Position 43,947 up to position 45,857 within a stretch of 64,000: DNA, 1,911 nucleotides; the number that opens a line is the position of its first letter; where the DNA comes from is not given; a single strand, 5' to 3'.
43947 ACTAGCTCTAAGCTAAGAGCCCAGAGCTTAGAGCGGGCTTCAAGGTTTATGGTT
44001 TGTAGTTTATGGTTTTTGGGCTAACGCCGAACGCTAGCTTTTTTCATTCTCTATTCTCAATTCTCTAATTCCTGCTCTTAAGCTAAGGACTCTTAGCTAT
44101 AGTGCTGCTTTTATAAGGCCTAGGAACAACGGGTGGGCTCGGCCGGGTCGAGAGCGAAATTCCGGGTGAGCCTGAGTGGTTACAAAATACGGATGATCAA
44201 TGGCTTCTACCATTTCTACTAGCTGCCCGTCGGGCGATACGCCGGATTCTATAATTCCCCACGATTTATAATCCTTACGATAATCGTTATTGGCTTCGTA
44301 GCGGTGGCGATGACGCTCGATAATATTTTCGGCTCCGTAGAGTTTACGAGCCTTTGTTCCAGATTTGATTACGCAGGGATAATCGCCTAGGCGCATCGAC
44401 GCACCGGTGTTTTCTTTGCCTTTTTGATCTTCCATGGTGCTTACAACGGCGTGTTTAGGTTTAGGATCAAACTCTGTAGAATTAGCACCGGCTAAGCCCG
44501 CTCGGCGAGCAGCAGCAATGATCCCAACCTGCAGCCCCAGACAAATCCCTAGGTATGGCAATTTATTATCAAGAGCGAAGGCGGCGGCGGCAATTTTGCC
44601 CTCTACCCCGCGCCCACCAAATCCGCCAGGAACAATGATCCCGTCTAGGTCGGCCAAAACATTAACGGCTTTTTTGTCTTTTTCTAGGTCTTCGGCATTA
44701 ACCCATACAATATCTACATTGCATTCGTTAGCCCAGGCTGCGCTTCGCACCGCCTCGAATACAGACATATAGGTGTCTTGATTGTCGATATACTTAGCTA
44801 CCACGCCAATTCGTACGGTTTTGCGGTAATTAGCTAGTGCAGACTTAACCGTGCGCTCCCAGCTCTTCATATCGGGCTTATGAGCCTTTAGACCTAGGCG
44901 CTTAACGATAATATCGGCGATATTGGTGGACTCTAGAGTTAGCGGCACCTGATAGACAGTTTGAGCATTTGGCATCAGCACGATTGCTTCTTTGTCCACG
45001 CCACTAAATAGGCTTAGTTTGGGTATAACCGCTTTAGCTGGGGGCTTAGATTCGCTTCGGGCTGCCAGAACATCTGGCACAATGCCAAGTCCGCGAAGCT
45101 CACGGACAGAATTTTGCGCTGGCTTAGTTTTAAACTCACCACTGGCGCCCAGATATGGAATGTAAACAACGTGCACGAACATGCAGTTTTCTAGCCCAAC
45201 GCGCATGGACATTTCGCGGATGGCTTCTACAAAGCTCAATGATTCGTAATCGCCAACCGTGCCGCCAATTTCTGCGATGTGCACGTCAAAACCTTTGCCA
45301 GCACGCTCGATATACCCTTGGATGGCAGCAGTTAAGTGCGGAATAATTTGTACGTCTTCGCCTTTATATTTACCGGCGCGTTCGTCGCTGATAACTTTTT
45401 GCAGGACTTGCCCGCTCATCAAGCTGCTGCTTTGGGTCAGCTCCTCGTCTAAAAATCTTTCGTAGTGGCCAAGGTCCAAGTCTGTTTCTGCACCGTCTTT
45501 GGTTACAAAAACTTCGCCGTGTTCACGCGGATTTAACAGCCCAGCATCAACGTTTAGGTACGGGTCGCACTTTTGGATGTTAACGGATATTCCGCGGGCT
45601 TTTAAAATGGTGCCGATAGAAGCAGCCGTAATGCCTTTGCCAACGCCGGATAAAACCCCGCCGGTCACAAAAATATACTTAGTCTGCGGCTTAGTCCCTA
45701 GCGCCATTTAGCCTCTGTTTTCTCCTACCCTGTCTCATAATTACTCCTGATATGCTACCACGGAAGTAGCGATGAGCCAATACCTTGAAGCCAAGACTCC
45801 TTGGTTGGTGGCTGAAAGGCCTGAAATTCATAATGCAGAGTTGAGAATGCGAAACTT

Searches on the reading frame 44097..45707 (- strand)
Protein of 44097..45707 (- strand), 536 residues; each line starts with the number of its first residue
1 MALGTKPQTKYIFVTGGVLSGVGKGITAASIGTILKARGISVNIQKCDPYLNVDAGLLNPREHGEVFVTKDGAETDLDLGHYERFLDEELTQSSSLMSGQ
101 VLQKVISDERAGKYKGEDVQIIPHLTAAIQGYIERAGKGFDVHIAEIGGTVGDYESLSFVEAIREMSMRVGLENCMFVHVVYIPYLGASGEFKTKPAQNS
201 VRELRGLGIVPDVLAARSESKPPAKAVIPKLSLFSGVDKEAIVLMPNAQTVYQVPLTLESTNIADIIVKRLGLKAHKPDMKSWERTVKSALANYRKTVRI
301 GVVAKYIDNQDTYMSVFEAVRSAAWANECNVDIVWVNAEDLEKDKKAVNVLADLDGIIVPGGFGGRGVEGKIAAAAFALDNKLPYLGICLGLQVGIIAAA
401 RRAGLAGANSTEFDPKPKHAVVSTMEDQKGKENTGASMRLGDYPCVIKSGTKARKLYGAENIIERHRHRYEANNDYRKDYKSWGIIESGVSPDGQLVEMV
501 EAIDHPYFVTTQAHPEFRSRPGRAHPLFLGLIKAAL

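Call 38: find_related_loci(query=window:44097-45707:-, collection=metagenome_contigs, flank=10000)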
Query window:44097-45707:- (536 aa) in metagenome_contigs; peptide patterns used: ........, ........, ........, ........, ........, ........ (x = any residue, [..] = any of these).
600 stretches matched a pattern (row limit reached: there are more); 565 encode a relative of the query (tblastn E <= 1e-3); the best 80 are kept; 80 distinct loci.
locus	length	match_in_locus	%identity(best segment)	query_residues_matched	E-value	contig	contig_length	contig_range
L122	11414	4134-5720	76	8-536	0e+0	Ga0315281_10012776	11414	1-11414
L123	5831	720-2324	75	1-536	0e+0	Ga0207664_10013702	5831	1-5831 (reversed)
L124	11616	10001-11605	75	1-536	0e+0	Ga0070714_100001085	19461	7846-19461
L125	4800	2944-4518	75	11-536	0e+0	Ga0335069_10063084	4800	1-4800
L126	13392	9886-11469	74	8-536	0e+0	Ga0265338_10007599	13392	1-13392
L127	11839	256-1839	74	8-535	0e+0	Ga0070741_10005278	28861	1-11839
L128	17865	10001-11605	74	1-536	0e+0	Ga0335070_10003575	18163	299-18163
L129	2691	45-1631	74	8-536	0e+0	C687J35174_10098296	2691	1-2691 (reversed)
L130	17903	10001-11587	73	8-536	0e+0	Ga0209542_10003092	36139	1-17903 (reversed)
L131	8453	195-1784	73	6-536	0e+0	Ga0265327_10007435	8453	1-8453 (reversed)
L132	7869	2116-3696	74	8-536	0e+0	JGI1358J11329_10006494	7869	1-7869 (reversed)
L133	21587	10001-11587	74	3-532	0e+0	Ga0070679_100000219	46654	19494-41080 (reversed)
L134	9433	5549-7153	71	1-536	0e+0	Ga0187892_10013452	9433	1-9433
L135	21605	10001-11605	73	1-536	0e+0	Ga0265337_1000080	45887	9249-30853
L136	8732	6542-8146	71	1-536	0e+0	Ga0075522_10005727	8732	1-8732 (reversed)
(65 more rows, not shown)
